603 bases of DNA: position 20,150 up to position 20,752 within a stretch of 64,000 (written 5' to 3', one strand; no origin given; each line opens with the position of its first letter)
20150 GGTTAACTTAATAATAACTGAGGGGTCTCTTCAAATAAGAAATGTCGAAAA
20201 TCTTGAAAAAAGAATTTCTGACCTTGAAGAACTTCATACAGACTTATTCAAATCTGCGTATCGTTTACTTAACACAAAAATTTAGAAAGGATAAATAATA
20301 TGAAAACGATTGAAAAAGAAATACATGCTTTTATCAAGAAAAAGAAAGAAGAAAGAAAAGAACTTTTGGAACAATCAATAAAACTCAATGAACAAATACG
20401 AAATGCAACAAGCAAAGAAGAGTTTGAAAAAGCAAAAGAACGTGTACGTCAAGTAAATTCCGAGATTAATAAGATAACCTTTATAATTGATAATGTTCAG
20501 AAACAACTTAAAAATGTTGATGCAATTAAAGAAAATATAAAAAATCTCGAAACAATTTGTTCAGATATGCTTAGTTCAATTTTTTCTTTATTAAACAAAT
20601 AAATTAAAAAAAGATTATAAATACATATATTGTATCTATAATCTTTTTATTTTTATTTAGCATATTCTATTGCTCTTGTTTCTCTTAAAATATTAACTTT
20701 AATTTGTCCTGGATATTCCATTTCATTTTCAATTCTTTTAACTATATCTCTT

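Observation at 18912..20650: Compact five-gene operon of small coiled-coil proteins replacing pyrH upstream of frr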

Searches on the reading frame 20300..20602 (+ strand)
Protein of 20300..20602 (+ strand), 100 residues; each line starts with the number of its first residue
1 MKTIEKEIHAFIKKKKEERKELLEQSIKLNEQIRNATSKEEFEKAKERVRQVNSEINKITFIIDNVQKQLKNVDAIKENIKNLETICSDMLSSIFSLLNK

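Call 3: search_protein_families(library=pfam, proteins=[window:20300-20602:+], max_evalue=10)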
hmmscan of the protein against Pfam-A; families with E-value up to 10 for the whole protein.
window:20300-20602:+ (100 aa): 44 families (the best 25 are shown)
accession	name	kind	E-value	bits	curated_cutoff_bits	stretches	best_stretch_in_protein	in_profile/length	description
PF06419.17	COG6_N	-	0.00088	19.8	27.4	3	40-72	33-65/114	Conserved oligomeric complex COG6, N-terminal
PF08074.17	CHDCT2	-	0.0011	19.5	27.7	1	16-92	58-130/146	CHDCT2 (NUC038) domain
PF10046.14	BLOC1_2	-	0.0014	19.4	33.4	1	28-89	23-83/96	Biogenesis of lysosome-related organelles complex-1 subunit 2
PF07554.19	FIVAR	-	0.0045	18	29.2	1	20-84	2-64/71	FIVAR domain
PF04108.17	ATG17_like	-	0.0065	16.4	43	1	38-83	12-57/355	Autophagy protein ATG17-like domain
PF01025.24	GrpE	-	0.019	15.1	25.8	1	6-92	14-103/165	GrpE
PF17388.7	GP24_25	-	0.024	15.5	27.4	1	7-83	32-108/124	Mycobacteriophage tail assembly protein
PF15753.10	BLOC1S3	-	0.03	14.8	27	1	20-87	96-163/172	Biogenesis of lysosome-related organelles complex 1 subunit 3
PF10388.15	YkuI_C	-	0.04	14.2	26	1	3-63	10-71/166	EAL-domain associated signalling protein domain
PF05335.18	DUF745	-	0.061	13.5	33.3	1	23-81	72-131/183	Protein of unknown function (DUF745)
PF24423.1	OVT1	-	0.062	14.1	30.9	1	4-84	6-77/100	Major antigen, helical domain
PF02403.27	Seryl_tRNA_N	-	0.063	14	28.2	1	13-90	19-93/108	Seryl-tRNA synthetase N-terminal domain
PF04513.17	Baculo_PEP_C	-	0.063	13.8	38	1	3-73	49-111/140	Baculovirus polyhedron envelope protein, PEP, C terminus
PF09245.15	MA-Mit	-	0.066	13.2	31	1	12-88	36-114/214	Mycoplasma arthritidis-derived mitogen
PF06009.19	Laminin_II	-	0.087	13.3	33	1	5-84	19-96/138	Laminin Domain II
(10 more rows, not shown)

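Call 4: search_protein_families(library=phrogs, proteins=[window:20300-20602:+], max_evalue=10)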
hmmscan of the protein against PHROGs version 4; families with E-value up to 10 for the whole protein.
window:20300-20602:+ (100 aa): 37 families (the best 25 are shown)
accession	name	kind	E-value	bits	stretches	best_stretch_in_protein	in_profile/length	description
phrog_788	-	tail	0.011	16.4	1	30-94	143-214/297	tail protein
phrog_22417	-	unknown function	0.016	15.8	1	19-84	88-153/291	-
phrog_19043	-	unknown function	0.037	15.4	1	34-92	29-80/99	-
phrog_11903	-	unknown function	0.045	13.8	1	2-81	105-187/383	-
phrog_12047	-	DNA, RNA and nucleotide metabolism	0.047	14.2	1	12-93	177-258/301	ParB-like partition nuclease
phrog_6157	-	unknown function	0.054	14.1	1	35-89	23-79/240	-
phrog_21715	-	unknown function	0.055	13.8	1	26-90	288-352/381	-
phrog_2990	-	unknown function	0.058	14.6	1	20-98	39-120/133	-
phrog_3799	-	unknown function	0.06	13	1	17-87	127-198/651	-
phrog_77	-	DNA, RNA and nucleotide metabolism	0.085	12.3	1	10-85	440-770/967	SbcC-like subunit of palindrome specific endonuclease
phrog_35782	-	unknown function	0.11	13.7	1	23-72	46-96/102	-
phrog_5028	-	unknown function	0.11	12.8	1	27-74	117-163/361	-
phrog_4211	-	tail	0.11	10.3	1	18-81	1117-1178/2625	tail length tape measure protein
phrog_11032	-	tail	0.13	11.6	1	2-85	92-176/643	tail protein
phrog_20881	-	unknown function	0.17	12.7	1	15-69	86-141/189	-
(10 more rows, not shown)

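Call 5: search_protein_families(library=padloc, proteins=[window:20300-20602:+], max_evalue=10)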
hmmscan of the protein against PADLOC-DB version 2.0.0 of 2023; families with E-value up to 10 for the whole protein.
window:20300-20602:+ (100 aa): 14 families
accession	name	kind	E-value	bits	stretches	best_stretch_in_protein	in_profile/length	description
PDLC03863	LmuB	-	0.0004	17.2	1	6-85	216-293/610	-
PDLC02054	Cas10b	-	0.0017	15.3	1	22-98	45-122/537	-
PDLC02740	PbeC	-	0.0026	14.6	1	12-82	394-464/648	PbeC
PDLC02731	PbeC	-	0.0094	12.8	1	10-88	398-477/645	PbeC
PDLC02668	DndD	-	0.011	12.7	1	5-82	390-467/659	DndD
PDLC00066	GajA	-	0.015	11.9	1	6-79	146-219/567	AAA ATPase domain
PDLC03865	LmuB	-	0.02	11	1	7-90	700-785/1007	-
PDLC03859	LmuB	-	0.026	11.7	1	3-97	392-485/611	-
PDLC00504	JetC1|JetC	-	0.035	10.1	1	6-88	306-385/1144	DUF3584 domain; MukB-like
PDLC04161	HEC-07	-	0.045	10.6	1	13-91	346-421/553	-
PDLC00006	DruC1|DruC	-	0.066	9.7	1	12-84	226-296/626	Unknown function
PDLC01471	Cmr5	-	0.14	10.8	1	11-70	45-102/114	CAS-III-C; effector_SS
PDLC00025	DruG2|DruG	-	0.81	6.2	1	4-91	293-379/704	Unknown function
PDLC04407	PDC-M09A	-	7.3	4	0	40-80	206-243/282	-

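Call 6: search_protein_families(library=ncbifam, proteins=[window:20300-20602:+], max_evalue=10)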
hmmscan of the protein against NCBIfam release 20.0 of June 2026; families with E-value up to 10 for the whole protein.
window:20300-20602:+ (100 aa): 28 families (the best 25 are shown)
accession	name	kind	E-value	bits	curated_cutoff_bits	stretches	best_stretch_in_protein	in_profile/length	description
NF003034.1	PRK03918.1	equivalog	0.0002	19.5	700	1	6-87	168-247/878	DNA double-strand break repair ATPase Rad50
NF045487.1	ASRP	equivalog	0.0023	16.6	300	1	12-88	378-456/593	archaea-specific SMC-related protein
TIGR02168.1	SMC_prok_B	equivalog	0.0036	15.1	567.35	1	6-84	438-514/1181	chromosome segregation protein SMC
TIGR03185.1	DNA_S_dndD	equivalog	0.0039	15.7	245.85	1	5-83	386-464/650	DNA sulfur modification protein DndD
NF033943.0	RTX_toxin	subfamily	0.011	13.9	1000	1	7-95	114-203/930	RTX family hemolysin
NF008644.1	PRK11637.1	equivalog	0.017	14.1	270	1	10-73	18-79/385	murein hydrolase activator EnvC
NF009123.0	PRK12475.1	subfamily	0.023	14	510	1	24-85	66-129/338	MoeB/ThiF family adenylyltransferase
NF004435.0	PRK05771.3-4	equivalog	0.026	12.9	1410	1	26-88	79-142/701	V-type ATP synthase subunit I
TIGR02169.1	SMC_prok_A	equivalog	0.029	12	729.4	1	6-80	252-328/1165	chromosome segregation protein SMC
NF002572.0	PRK02224.1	equivalog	0.03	12.6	1087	1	11-82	350-419/888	DNA double-strand break repair ATPase Rad50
TIGR00398.1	metG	equivalog_domain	0.035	12.8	336.35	1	9-98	402-486/530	methionine--tRNA ligase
NF041035.1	Rad50_Halo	equivalog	0.036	12.4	1000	1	12-86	629-696/883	DNA double-strand break repair ATPase Rad50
NF041818.1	Dsr1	equivalog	0.053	11.2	1400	1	15-92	519-593/1263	anti-phage defense-associated sirtuin Dsr1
TIGR04166.1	methano_MtrB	equivalog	0.06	13.6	50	1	71-94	30-53/95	tetrahydromethanopterin S-methyltransferase subunit MtrB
NF053524.1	thylo_ssl2009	equivalog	0.072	13.8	58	1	13-74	30-89/90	ssl2009 family thylakoid membrane protein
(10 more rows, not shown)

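Call 33: search_protein_representatives(protein=window:20300-20602:+)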
Query: 100 residues. Proteins with E-value up to 0.001 (for the whole library): 1; up to 1e-10: 1; up to 1e-30: 1. The best 1 are listed.
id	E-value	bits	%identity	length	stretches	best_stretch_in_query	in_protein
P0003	3.3e-51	186.9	100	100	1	1-100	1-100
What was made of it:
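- E's own paralogue D did not reach the reporting threshold in call 33. Searches in huge databases are insensitive for 100-aa proteins (call 33).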

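Call 54: predict_structure(alignment_id=A3)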
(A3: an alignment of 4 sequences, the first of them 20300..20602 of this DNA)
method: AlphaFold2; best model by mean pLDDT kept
length: 100 residues; sequences in the alignment: 4
mean_pLDDT: 94.5   pTM: 0.70
mean pLDDT of the five models: 94.5, 93.3, 92.3, 92.3, 90.6
residues with pLDDT >= 90: 93; 70-90: 5; 50-70: 2; < 50: 0
segments of 3 or more residues with pLDDT < 50: none
pLDDT, mean of each block of 10 residues (from residue 1): 85 98 97 96 96 98 96 94 95 92
secondary structure, 60 per line:
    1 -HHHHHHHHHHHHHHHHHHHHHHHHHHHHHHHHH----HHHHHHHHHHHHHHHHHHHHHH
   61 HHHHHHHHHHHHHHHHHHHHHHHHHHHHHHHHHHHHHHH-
elements in order: H2-34 H39-99
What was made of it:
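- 20300..20602 (+): Gene E, 100 aa, pI 9.2, two-helix hairpin (helix 2-34, helix 39-99). AlphaFold pLDDT is 94.5 (call 54). phmmer against 1.84 billion representatives finds only itself (call 33).
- On ESCRT-III / PspA / Vipp1 superfamily: The proteins end with the hairpin at 100-110 aa (call 54).
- On Prefoldin: The E model has a 4-residue loop and no strands (call 54).
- Hairpin fold: the E model has pLDDT 94.5 (call 54).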

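Call 56: fold_search(model_id=the predicted structure, library=pdb)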
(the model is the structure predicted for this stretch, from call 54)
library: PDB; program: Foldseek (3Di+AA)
matches with E <= 10: 333; with E <= 0.001: 0
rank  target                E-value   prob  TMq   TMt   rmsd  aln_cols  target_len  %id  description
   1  9ftl_a                6.4e-01  0.44  0.42  0.27   6.3       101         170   19  Asgard ESCRT-IIIB filament structure (released 2025-04-16)
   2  7vzr_A                6.9e-01  0.95  0.54  0.07   2.0        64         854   17  Structure of the Acidobacteria homodimeric reaction center bound with cytochrome c (the smaller form) (released 2022-12-28)
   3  4l0r_B                7.4e-01  0.99  0.69  0.94   0.7        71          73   14  Crystal structure of FGF2-interacting protein from Homo sapiens. Northeast Structural Genomics Consortium Target HR902 (released 2013-09-04)
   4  5j0k_A                7.4e-01  0.97  0.63  0.83   1.5        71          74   20  De novo design of protein homo-oligomers with modular hydrogen bond network-mediated specificity (released 2016-05-25)
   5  8ibh                  8.4e-01  0.99  0.68  0.89   1.0        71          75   14  Cep57 C-terminal domain (released 2024-02-14)
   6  6dkm_C                8.4e-01  0.41  0.34  0.42   4.8        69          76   23  DHD131 (released 2018-12-19)
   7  4l0r_A                1.0e+00  0.98  0.69  0.92   0.8        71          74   14  Crystal structure of FGF2-interacting protein from Homo sapiens. Northeast Structural Genomics Consortium Target HR902 (released 2013-09-04)
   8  7f6j_C                1.1e+00  0.97  0.66  0.62   1.2        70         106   10  Crystal structure of the PDZD8 coiled-coil domain - Rab7 complex (released 2022-02-23)
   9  5j0k_B                1.1e+00  0.94  0.61  0.82   1.6        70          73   20  De novo design of protein homo-oligomers with modular hydrogen bond network-mediated specificity (released 2016-05-25)
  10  5da9_A                1.1e+00  0.93  0.63  0.16   1.8        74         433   19  ATP-gamma-S bound Rad50 from Chaetomium thermophilum in complex with the Rad50-binding domain of Mre11 (released 2016-03-02)
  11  2z5u                  1.1e+00  0.33  0.35  0.08   5.7        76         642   20  Crystal structure of Lysine-specific histone demethylase 1 (released 2008-04-01)
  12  4afl_F                1.3e+00  0.92  0.70  0.76   2.6        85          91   12  The crystal structure of the ING4 dimerization domain reveals the functional organization of the ING family of chromat (released 2012-02-22)
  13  5fd7                  1.3e+00  0.47  0.51  0.43   5.2       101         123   16  X-ray Crystal Structure of ESCRT-III Snf7 core domain (conformation A) (released 2015-12-30)
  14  7zcg_B                1.3e+00  0.95  0.81  0.56   1.3        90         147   12  CHMP2A-CHMP3 heterodimer (430 Angstrom diameter) (released 2023-01-18)
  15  5nfd_B                1.4e+00  0.92  0.64  0.81   1.6        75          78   16  Antiparallel monomeric coiled coil of Kif21A (released 2018-05-02)
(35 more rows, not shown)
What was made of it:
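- Closest known: Single small helical anti-phage proteins such as Rip1. Same: Rip1 chains appear among the generic Foldseek matches (call 56, ranks 21 and 26).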

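Call 63: fold_search(model_id=the predicted structure, library=viral)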
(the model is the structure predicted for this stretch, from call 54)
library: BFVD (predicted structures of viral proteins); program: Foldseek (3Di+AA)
matches with E <= 10: 839; with E <= 0.001: 0
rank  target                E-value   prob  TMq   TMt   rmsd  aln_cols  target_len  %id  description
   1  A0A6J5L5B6            5.9e-02  1.00  0.76  0.21   3.1        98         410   17  Uncharacterized protein [uncultured Caudovirales phage]
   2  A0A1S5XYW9            1.2e-01  1.00  0.64  0.40   1.4        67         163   18  (no name in the UniProt tables at hand)
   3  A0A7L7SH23            1.3e-01  1.00  0.67  0.86   1.4        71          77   22  Uncharacterized protein [Proteus phage 3H10_20]
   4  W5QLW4                1.7e-01  1.00  0.67  0.76   0.7        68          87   13  NS4 [Changuinola virus]
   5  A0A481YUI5            1.8e-01  1.00  0.69  0.31   2.7        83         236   16  Uncharacterized protein [Marseillevirus LCMAC103]
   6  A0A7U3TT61            1.8e-01  1.00  0.61  0.71   2.9        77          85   21  Uncharacterized protein [Bacillus phage Anthos]
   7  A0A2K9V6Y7            2.1e-01  1.00  0.69  0.79   0.9        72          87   19  (no name in the UniProt tables at hand)
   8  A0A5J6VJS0            2.2e-01  1.00  0.76  0.11   1.6        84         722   25  Protein kinase domain protein [Megaviridae environmental sample]
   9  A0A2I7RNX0            2.7e-01  0.93  0.61  0.22   4.6        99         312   13  (no name in the UniProt tables at hand)
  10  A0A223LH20            2.9e-01  1.00  0.61  0.68   0.6        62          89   13  Uncharacterized protein [Bacillus phage Anthony]
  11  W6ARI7                3.3e-01  1.00  0.63  0.65   1.1        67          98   18  Uncharacterized protein [Erwinia phage Ea35-70]
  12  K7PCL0                3.3e-01  0.99  0.68  0.32   3.7        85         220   13  Protein ORF93 [Cyprinid herpesvirus 1]
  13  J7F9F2                3.5e-01  1.00  0.64  0.60   0.7        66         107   17  Uncharacterized protein [Agrobacterium phage 7-7-1]
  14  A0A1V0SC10            3.5e-01  0.35  0.31  0.23   9.9       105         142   18  Uncharacterized protein [Catovirus CTV1]
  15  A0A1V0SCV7            3.8e-01  0.99  0.71  0.51   4.5        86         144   13  Uncharacterized protein [Indivirus ILV1]
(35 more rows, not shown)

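Call 80: find_related_loci(query=A3, collection=viral_contigs, flank=5000)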
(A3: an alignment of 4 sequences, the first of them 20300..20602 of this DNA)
Query A3 (100 aa) in viral_contigs; peptide patterns used: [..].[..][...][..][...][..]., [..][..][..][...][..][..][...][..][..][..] (x = any residue, [..] = any of these).
600 stretches matched a pattern, but none encodes a relative of the query by tblastn (E <= 1e-3).
